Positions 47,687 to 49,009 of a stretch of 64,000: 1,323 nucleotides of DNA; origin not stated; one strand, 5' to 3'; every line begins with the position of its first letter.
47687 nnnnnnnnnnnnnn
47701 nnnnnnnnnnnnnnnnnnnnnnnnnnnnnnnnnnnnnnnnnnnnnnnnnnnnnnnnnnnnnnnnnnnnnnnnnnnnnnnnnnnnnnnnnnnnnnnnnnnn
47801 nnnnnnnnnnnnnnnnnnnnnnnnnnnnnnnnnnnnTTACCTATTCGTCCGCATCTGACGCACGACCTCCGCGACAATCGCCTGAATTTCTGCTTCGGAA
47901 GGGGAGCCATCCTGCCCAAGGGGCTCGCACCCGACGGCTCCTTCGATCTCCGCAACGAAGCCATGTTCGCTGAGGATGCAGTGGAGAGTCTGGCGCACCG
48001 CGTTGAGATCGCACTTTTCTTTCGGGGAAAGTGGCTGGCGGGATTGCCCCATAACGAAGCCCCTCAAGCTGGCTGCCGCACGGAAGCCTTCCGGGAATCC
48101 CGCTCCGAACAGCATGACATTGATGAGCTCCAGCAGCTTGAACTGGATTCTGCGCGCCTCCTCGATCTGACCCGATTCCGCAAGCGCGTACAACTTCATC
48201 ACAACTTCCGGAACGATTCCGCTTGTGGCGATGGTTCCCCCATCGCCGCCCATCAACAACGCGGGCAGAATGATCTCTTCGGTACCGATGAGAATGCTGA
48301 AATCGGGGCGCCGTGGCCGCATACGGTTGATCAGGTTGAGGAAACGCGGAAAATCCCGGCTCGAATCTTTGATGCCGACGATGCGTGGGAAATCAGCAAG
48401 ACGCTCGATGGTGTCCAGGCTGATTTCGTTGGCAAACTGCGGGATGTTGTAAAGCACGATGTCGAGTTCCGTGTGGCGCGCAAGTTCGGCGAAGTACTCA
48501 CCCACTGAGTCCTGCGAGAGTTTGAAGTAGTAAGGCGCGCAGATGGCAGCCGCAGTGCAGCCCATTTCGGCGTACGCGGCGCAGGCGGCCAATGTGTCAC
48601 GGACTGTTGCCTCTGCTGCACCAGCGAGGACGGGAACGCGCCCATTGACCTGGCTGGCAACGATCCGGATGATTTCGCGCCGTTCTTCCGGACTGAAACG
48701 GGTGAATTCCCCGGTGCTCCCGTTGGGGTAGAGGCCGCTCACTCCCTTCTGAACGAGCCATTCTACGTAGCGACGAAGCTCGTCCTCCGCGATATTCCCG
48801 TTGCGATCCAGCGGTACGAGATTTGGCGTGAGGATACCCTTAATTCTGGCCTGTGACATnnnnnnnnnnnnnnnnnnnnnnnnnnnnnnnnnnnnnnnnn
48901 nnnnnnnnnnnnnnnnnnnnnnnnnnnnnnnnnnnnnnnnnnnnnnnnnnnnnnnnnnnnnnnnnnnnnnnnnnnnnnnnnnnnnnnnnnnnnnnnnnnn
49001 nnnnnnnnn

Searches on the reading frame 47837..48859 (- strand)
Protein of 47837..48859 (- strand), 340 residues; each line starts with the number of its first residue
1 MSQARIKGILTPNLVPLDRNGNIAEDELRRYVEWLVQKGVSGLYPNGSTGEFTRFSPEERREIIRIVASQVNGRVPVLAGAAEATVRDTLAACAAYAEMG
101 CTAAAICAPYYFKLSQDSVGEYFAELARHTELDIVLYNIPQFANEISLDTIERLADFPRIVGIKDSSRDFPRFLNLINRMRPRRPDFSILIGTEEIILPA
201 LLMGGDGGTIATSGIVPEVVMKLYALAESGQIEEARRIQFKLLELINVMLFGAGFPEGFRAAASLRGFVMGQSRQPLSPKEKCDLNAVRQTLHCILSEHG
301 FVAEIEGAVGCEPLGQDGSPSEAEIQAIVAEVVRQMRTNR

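Call 3: search_protein_families(library=pfam, proteins=[window:47837-48859:-], max_evalue=0.01)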
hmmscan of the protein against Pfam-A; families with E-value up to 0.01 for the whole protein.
window:47837-48859:- (340 aa): 1 family
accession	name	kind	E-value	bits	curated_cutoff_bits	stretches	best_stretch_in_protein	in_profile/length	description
PF00701.28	DHDPS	-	8.2e-63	212.3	22.1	1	6-293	2-287/289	Dihydrodipicolinate synthetase family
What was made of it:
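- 47837..48859 (-): DHDPS/NAL-family class I aldolase, 340 aa, the predicted cargo or signature enzyme. PF00701, E 8e-63 (call 3).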

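Call 25: search_solved_structures(query=window:47837-48859:-, max_evalue=1e-10, show_alignments=1)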
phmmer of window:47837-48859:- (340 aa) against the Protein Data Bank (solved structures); distinct sequences matched with E-value up to 1e-10: 134 (the best 60 are shown).
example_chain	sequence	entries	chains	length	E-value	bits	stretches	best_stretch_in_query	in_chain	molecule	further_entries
3pud_A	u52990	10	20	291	1.4e-38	136.3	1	6-282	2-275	Dihydrodipicolinate synthase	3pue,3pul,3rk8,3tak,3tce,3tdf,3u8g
4xky_A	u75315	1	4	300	1.4e-38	136.3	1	6-277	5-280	Dihydrodipicolinate synthase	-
3hij_A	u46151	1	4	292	2.4e-37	132.2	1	9-291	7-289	Dihydrodipicolinate synthase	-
1xky_A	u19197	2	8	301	2.6e-37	132.1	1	9-291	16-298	dihydrodipicolinate synthase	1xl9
3eb2_A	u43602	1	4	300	8.3e-37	130.5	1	11-292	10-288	Putative dihydrodipicolinate synthetase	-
4uxd_A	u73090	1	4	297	3.8e-36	128.3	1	6-227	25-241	2-DEHYDRO-3-DEOXY-D-GLUCONATE/2-DEHYDRO-3-DEOXY-PHOSPHOGLUCONATE ALDOLASE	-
2rfg_A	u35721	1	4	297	4.4e-36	128.1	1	9-292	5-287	Dihydrodipicolinate synthase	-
3flu_A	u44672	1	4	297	4.7e-36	128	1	6-284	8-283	Dihydrodipicolinate synthase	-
3qze_A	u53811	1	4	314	1.6e-35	126.2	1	3-278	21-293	Dihydrodipicolinate synthase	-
6p90_A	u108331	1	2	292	3.3e-35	125.2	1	7-278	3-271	4-hydroxy-tetrahydrodipicolinate synthase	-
1o5k_A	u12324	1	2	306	3.5e-35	125.2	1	7-291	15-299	4-hydroxy-tetrahydrodipicolinate synthase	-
3noe_A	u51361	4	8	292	1.5e-34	123.1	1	7-277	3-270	Dihydrodipicolinate synthase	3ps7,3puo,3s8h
3pb2_A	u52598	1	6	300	1.6e-34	123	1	7-291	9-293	Dihydrodipicolinate synthase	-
2yxg_A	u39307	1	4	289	6.4e-34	121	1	7-279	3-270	Dihydrodipicolinate synthase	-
3pb0_A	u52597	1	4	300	7.6e-34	120.7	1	7-291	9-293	Dihydrodipicolinate synthase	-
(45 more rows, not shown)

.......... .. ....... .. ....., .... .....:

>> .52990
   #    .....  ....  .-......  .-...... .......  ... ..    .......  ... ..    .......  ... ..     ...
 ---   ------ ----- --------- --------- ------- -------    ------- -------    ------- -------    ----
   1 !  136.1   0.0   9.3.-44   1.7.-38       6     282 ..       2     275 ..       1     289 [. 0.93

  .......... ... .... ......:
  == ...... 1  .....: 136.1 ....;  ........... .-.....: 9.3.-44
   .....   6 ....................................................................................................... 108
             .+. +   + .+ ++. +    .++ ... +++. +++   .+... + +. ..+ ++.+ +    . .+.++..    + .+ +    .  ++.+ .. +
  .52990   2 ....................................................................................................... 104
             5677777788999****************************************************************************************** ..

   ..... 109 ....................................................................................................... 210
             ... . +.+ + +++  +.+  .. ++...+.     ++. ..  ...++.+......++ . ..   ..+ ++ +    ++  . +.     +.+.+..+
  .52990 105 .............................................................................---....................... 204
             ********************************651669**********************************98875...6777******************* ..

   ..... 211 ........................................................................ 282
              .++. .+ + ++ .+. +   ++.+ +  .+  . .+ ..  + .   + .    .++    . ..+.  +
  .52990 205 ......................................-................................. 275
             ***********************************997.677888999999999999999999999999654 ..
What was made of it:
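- Solved DHDPS/NAL chains in the top matches are mostly 289-316 aa (up to 343), and their alignments to the query end at query residues 271-296, before the tail (call 25).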

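Call 29: search_protein_families(library=ncbifam, proteins=[window:47837-48859:-], max_evalue=0.00001)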
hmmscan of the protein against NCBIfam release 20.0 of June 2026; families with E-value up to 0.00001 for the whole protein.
window:47837-48859:- (340 aa): 7 families
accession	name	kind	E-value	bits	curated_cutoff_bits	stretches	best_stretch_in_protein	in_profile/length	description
TIGR02313.1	HpaI-NOT-DapA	exception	1.8e-50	171.4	396.7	1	7-291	2-285/294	2,4-dihydroxyhept-2-ene-1,7-dioic acid aldolase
TIGR00674.1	dapA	equivalog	6e-49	166.4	206.15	1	12-294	5-285/286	4-hydroxy-tetrahydrodipicolinate synthase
NF003164.0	PRK04147.1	equivalog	1.2e-46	159.4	281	1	5-292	3-287/294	N-acetylneuraminate lyase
TIGR00683.1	nanA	equivalog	1.6e-39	136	382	1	6-283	1-276/293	N-acetylneuraminate lyase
NF040954.1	Arch_KDGaldase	equivalog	2.1e-36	125.7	390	1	9-295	3-281/288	bifunctional 2-dehydro-3-deoxy-phosphogluconate/2-dehydro-3-deoxy-6-phosphogalactonate aldolase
NF002958.0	PRK03620.1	subfamily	9.2e-34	116.6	278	1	3-292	8-296/307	5-dehydro-4-deoxyglucarate dehydratase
TIGR03249.1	KdgD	equivalog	1.1e-29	103.5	373.95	1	2-289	5-292/299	5-dehydro-4-deoxyglucarate dehydratase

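Call 54: find_homologous_proteins(query=window:47837-48859:-, max_evalue=1e-30)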
Query window:47837-48859:- (340 aa): 5676 proteins with E <= 1e-30 among 8000 candidates; the best 120 are listed.
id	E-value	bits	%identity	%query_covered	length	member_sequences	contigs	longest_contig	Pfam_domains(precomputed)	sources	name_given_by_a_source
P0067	4.3e-221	751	100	100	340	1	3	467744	PF00701.29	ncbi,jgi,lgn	-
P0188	3.8e-220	748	99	100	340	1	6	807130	PF00701.29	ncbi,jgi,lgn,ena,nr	ncbi:MAG TPA: dihydrodipicolinate synthase family protein [Candidatus Latescibacteria bacterium]|nr:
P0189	3.9e-220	748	99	100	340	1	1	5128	PF00701.29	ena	-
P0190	8.6e-219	743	99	100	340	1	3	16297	PF00701.29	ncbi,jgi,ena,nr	ncbi:MAG TPA: dihydrodipicolinate synthase family protein [Candidatus Latescibacteria bacterium]|nr:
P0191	2.1e-218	742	98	100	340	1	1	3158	PF00701.29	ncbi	-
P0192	2.9e-218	742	99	100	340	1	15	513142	PF00701.29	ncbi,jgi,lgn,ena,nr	ncbi:MAG TPA: dihydrodipicolinate synthase family protein [Candidatus Latescibacteria bacterium]|nr:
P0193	4.1e-218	741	99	100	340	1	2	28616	PF00701.29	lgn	-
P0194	4.2e-218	741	99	100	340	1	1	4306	PF00701.29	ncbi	-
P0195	5.8e-218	741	98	100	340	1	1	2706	PF00701.29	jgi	-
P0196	5.9e-218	741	99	100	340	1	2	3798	PF00701.29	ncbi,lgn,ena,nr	ncbi:MAG TPA: dihydrodipicolinate synthase family protein [Candidatus Latescibacteria bacterium]|nr:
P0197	1.4e-217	739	98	100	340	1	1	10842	PF00701.29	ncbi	-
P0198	1.5e-217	739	98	100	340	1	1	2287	PF00701.29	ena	-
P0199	2.1e-217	739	98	100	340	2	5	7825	PF00701.29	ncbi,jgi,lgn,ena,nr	ncbi:MAG TPA: dihydrodipicolinate synthase family protein [Candidatus Latescibacteria bacterium]|nr:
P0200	7.0e-199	678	90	100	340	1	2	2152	PF00701.29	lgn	-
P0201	6.7e-195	665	88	100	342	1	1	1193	PF00701.29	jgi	jgi:4-hydroxy-tetrahydrodipicolinate synthase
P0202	2.1e-193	660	100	89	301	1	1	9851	PF00701.29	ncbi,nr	ncbi:MAG: 4-hydroxy-tetrahydrodipicolinate synthase [Candidatus Latescibacteria bacterium ADurb.Bin1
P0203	1.0e-174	598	79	100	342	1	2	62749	PF00701.29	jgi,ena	-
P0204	1.0e-169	582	76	100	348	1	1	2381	PF00701.29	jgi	-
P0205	2.8e-169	581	75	100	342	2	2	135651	PF00701.29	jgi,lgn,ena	-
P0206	1.1e-164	565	73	100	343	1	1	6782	PF00701.29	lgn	-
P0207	3.4e-161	554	73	99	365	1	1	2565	PF00701.29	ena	-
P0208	4.3e-161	554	72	99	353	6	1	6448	PF00701.29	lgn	-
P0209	8.9e-160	549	73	99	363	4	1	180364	PF00701.29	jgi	jgi:2-dehydro-3-deoxy-D-pentonate aldolase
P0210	1.2e-159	549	72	99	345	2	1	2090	PF00701.29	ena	-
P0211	1.9e-159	548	72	99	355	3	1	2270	PF00701.29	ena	-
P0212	2.8e-156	538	71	99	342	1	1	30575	PF00701.29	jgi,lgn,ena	-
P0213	9.7e-154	530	68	99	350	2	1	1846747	PF00701.29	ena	-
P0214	4.6e-153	527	71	96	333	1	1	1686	PF00701.29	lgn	-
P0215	2.5e-150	518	68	99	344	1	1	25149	PF00701.29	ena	-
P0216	1.8e-148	512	66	99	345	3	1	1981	PF00701.29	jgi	jgi:dihydrodipicolinate synthase/N-acetylneuraminate lyase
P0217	2.4e-143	495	65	99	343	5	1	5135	PF00701.29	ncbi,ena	-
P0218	6.3e-142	491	66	100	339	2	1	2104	PF00701.29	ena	-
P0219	1.2e-139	483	64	99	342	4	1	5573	PF00701.29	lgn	-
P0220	1.4e-139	483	67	95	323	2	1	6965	PF00701.29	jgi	-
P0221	1.7e-139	483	65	99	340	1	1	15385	PF00701.29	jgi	-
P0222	1.9e-134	466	68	88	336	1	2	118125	PF00701.29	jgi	-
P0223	1.4e-133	463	63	99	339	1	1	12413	PF00701.29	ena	-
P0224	1.1e-126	441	61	99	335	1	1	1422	PF00701.29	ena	-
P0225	1.7e-126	440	61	99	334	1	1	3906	PF00701.29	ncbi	-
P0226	5.8e-126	438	60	99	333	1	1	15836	PF00701.29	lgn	-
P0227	6.8e-126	438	60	99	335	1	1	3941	PF00701.29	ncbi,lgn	-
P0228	8.6e-126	438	59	99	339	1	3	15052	PF00701.29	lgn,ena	-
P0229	1.6e-125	437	61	99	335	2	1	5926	PF00701.29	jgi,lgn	jgi:4-hydroxy-tetrahydrodipicolinate synthase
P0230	2.2e-125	436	59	100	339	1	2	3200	PF00701.29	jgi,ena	-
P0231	4.9e-125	435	60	100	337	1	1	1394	PF00701.29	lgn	-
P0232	5.6e-125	435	60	99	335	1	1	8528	PF00701.29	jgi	jgi:dihydrodipicolinate synthase/N-acetylneuraminate lyase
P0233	2.3e-124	433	59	98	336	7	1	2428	PF00701.29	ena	-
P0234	2.4e-124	433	59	97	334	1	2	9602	PF00701.29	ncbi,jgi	jgi:4-hydroxy-tetrahydrodipicolinate synthase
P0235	3.1e-124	433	58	99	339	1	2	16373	PF00701.29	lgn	-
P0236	8.1e-124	431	62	94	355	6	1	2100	PF00701.29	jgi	jgi:4-hydroxy-tetrahydrodipicolinate synthase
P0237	1.2e-123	431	64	90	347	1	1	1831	PF00701.29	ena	-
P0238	1.2e-123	431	59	100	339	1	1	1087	PF00701.29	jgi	jgi:dihydrodipicolinate synthase/N-acetylneuraminate lyase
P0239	1.3e-123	431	58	99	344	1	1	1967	PF00701.29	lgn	-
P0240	1.7e-123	430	60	100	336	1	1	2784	PF00701.29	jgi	jgi:4-hydroxy-tetrahydrodipicolinate synthase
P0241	2.1e-123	430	59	98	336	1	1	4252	PF00701.29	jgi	jgi:dihydrodipicolinate synthase/N-acetylneuraminate lyase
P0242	2.8e-123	430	62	89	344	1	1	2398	PF00701.29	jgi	jgi:dihydrodipicolinate synthase/N-acetylneuraminate lyase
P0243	2.8e-123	430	59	98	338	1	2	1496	PF00701.29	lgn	-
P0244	2.8e-123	429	58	99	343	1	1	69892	PF00701.29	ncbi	-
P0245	3.0e-123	429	60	98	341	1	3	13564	PF00701.29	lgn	-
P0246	3.7e-123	429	57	98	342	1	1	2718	PF00701.29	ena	-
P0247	3.9e-123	429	61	99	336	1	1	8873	PF00701.29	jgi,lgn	jgi:4-hydroxy-tetrahydrodipicolinate synthase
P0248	4.0e-123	429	59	99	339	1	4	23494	PF00701.29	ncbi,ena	-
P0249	4.2e-123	429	59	98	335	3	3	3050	PF00701.29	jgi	-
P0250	4.9e-123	429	57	99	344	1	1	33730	PF00701.29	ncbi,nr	ncbi:MAG: dihydrodipicolinate synthase family protein [Phycisphaerae bacterium]|nr:dihydrodipicolina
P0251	6.0e-123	428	59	100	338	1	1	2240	PF00701.29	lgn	-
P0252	6.5e-123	428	60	100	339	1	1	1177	PF00701.29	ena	-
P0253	7.5e-123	428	59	98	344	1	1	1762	PF00701.29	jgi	jgi:dihydrodipicolinate synthase/N-acetylneuraminate lyase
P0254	7.8e-123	428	58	99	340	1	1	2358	PF00701.29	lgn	-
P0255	8.1e-123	428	58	100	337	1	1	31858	PF00701.29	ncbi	-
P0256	9.7e-123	428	62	88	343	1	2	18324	PF00701.29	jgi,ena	-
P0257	9.8e-123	428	59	99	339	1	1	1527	PF00701.29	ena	-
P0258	1.4e-122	427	61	97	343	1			PF00701.29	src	-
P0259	1.6e-122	427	58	98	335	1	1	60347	PF00701.29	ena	-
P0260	1.7e-122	427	58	98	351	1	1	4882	PF00701.29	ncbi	-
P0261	1.8e-122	427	60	100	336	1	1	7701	PF00701.29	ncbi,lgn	-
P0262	3.0e-122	426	58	98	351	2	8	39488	PF00701.29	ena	-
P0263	3.2e-122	426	58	98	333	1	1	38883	PF00701.29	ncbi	-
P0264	3.7e-122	426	59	99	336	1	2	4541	PF00701.29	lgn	-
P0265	4.7e-122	425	59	100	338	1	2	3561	PF00701.29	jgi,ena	-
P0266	5.4e-122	425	61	94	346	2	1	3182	PF00701.29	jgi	jgi:2-dehydro-3-deoxy-D-pentonate aldolase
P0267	5.5e-122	425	61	94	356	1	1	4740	PF00701.29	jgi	jgi:4-hydroxy-tetrahydrodipicolinate synthase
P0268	6.7e-122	425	59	98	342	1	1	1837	PF00701.29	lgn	-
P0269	6.7e-122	425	59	98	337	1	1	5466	PF00701.29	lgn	-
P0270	8.2e-122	425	58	99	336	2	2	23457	PF00701.29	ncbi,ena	-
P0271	8.4e-122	425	58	99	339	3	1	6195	PF00701.29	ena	-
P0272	8.5e-122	425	58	98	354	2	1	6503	PF00701.29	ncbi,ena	-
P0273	8.7e-122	425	58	98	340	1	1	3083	PF00701.29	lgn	-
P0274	8.8e-122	425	64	87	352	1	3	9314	PF00701.29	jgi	jgi:2-dehydro-3-deoxy-D-pentonate aldolase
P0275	1.0e-121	424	57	98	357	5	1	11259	PF00701.29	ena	-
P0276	1.0e-121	424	58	98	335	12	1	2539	PF00701.29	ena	-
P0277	1.1e-121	424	62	93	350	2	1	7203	PF00701.29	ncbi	-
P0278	1.1e-121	424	58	98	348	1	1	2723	PF00701.29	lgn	-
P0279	1.3e-121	424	61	96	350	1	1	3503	PF00701.29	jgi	jgi:4-hydroxy-tetrahydrodipicolinate synthase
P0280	1.3e-121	424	59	97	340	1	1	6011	PF00701.29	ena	-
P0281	1.3e-121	424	61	95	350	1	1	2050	PF00701.29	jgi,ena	-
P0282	1.4e-121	424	57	99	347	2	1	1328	PF00701.29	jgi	jgi:dihydrodipicolinate synthase/N-acetylneuraminate lyase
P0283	1.4e-121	424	58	99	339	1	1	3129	PF00701.29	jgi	jgi:4-hydroxy-tetrahydrodipicolinate synthase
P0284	1.4e-121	424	57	98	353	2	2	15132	PF00701.29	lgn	-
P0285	1.7e-121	424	57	98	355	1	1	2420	PF00701.29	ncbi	-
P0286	1.7e-121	424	58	98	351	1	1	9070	PF00701.29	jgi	jgi:4-hydroxy-tetrahydrodipicolinate synthase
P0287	1.9e-121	424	58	99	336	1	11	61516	PF00701.29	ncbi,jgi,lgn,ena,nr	ncbi:MAG: dihydrodipicolinate synthase family protein [Phycisphaerae bacterium]|nr:dihydrodipicolina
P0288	2.1e-121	423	58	98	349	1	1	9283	PF00701.29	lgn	-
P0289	2.1e-121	423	64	90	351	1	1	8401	PF00701.29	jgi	jgi:4-hydroxy-tetrahydrodipicolinate synthase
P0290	2.2e-121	423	59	97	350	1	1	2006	PF00701.29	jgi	-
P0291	2.3e-121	423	58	99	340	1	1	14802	PF00701.29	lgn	-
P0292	2.4e-121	423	58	99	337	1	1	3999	PF00701.29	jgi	jgi:4-hydroxy-tetrahydrodipicolinate synthase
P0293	2.5e-121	423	58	98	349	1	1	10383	PF00701.29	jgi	jgi:dihydrodipicolinate synthase/N-acetylneuraminate lyase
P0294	2.7e-121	423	59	98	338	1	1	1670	PF00701.29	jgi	jgi:4-hydroxy-tetrahydrodipicolinate synthase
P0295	2.8e-121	423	57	99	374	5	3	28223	PF00701.29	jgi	jgi:4-hydroxy-tetrahydrodipicolinate synthase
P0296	2.9e-121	423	57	98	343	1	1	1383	PF00701.29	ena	-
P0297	3.1e-121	423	62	93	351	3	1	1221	PF00701.29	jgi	jgi:2-dehydro-3-deoxy-D-pentonate aldolase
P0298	3.2e-121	423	61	94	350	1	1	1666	PF00701.29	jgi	jgi:4-hydroxy-tetrahydrodipicolinate synthase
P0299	3.2e-121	423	58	99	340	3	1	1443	PF00701.29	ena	-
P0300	3.4e-121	423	62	91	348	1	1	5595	PF00701.29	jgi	jgi:dihydrodipicolinate synthase/N-acetylneuraminate lyase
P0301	3.5e-121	423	59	96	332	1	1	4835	PF00701.29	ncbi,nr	ncbi:MAG: dihydrodipicolinate synthase family protein, partial [Armatimonadota bacterium]|nr:dihydro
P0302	3.7e-121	423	59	98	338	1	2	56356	PF00701.29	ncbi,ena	-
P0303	3.9e-121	422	58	97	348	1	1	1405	PF00701.29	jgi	jgi:2-dehydro-3-deoxy-D-pentonate aldolase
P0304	4.6e-121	422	60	95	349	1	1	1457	PF00701.29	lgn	-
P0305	4.7e-121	422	59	99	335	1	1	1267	PF00701.29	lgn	-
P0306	4.8e-121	422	60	97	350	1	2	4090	PF00701.29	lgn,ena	-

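Call 56: find_encoding_contigs(protein=P0213, flank=10000, max_places=1)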
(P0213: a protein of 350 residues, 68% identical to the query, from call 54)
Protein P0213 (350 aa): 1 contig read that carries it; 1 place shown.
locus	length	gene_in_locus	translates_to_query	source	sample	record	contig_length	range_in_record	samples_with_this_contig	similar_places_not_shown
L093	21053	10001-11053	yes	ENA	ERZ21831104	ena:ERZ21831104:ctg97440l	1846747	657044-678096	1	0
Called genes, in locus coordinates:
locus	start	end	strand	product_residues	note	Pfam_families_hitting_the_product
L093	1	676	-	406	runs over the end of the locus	PF25917:BSH_RND (weak), PF25973:BSH_CzcB, PF25954:Beta-barrel_RND_2, PF25989:YknX_C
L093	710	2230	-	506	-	PF02321:OEP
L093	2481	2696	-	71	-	-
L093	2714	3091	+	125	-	-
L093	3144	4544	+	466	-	PF01969:Ni_insertion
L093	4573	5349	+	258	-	PF23743:Beta-prop_BBS7 (faint), PF13517:FG-GAP_3 (faint)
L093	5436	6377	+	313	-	PF17128:DUF5107, PF14486:DUF4432 (faint)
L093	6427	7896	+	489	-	-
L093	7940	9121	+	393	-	PF02746:MR_MLE_N, PF13378:MR_MLE_C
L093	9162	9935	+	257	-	PF00106:adh_short, PF08659:KR, PF13561:adh_short_C2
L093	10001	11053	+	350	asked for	PF00701:DHDPS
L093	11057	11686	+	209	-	PF00936:BMC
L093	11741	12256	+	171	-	-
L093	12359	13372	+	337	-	PF02463:SMC_N (faint), PF13175:AAA_15 (weak), PF13304:AAA_21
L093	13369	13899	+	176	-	-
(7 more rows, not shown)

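Call 57: find_encoding_contigs(protein=P0287, flank=10000, max_places=1)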
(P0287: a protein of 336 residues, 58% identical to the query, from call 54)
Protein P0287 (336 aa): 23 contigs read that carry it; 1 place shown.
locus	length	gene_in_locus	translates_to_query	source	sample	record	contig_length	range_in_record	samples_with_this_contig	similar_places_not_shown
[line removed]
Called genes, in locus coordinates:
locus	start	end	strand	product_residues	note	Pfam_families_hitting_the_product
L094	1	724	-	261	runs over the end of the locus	PF00106:adh_short, PF08659:KR, PF23441:SDR, PF01370:Epimerase (weak), PF13561:adh_short_C2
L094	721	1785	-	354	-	-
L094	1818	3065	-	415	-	PF06379:RhaT, PF02563:Poly_export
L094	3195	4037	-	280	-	PF00106:adh_short, PF08659:KR, PF13561:adh_short_C2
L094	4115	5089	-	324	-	PF00294:PfkB, PF08543:Phos_pyr_kin (weak)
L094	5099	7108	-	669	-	PF01055:Glyco_hydro_31_2nd, PF02065:Melibiase, PF16874:Glyco_hydro_36C (weak)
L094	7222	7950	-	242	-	PF00392:GntR, PF07729:FCD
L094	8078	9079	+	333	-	PF00389:2-Hacid_dh, PF02826:2-Hacid_dh_C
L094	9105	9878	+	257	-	PF01791:DeoC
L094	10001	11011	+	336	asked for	PF00701:DHDPS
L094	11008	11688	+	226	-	PF00936:BMC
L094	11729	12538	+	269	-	PF13483:Lactamase_B_3, PF12706:Lactamase_B_2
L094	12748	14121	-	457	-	PF01408:GFO_IDH_MocA, PF19051:GFO_IDH_MocA_C2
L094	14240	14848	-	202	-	-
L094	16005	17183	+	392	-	PF01053:Cys_Met_Meta_PP, PF00155:Aminotran_1_2 (weak), PF00266:Aminotran_5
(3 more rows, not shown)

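Call 58: find_encoding_contigs(protein=P0262, flank=10000, max_places=1)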
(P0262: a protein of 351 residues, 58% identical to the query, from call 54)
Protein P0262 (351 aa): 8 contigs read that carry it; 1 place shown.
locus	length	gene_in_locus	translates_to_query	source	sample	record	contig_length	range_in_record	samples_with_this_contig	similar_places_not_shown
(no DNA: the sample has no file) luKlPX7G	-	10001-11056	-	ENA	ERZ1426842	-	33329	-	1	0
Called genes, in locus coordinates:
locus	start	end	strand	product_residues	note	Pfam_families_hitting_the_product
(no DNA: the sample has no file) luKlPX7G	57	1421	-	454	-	PF00289:Biotin_carb_N, PF02786:CPSase_L_D2, PF07478:Dala_Dala_lig_C, PF02785:Biotin_carb_C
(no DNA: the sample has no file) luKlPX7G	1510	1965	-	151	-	PF00364:Biotin_lipoyl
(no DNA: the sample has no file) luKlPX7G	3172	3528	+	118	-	PF21254:AGA-YXIM_GBD (weak)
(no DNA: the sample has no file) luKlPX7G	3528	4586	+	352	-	PF13472:Lipase_GDSL_2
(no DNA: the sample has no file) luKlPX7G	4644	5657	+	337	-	PF04909:Amidohydro_2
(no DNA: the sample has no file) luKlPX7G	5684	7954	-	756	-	PF17132:Glyco_hydro_106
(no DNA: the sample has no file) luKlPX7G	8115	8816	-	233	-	-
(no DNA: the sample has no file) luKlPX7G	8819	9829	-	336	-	PF00248:Aldo_ket_red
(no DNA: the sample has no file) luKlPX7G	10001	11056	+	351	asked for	PF00701:DHDPS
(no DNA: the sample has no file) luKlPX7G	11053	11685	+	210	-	PF00936:BMC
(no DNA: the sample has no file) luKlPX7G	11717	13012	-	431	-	PF07690:MFS_1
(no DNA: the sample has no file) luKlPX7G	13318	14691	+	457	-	PF13378:MR_MLE_C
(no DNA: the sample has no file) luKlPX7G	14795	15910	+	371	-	PF00701:DHDPS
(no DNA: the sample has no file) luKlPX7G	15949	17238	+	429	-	PF13378:MR_MLE_C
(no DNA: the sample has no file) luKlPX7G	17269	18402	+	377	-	PF00248:Aldo_ket_red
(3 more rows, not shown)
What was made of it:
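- On Encapsulation peptide: 3 of 3 sampled have a BMC gene downstream (calls 56-58).
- In the reverse test, 3 of 3 relatives chosen by aldolase similarity alone have a BMC gene directly downstream (calls 56-58). RhaT, GH106 rhamnosidase and an aldo-keto reductase occur near Planctomycete-type pairs (calls 57, 58). The pairing holds when loci are sampled from the aldolase side (calls 56-58).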
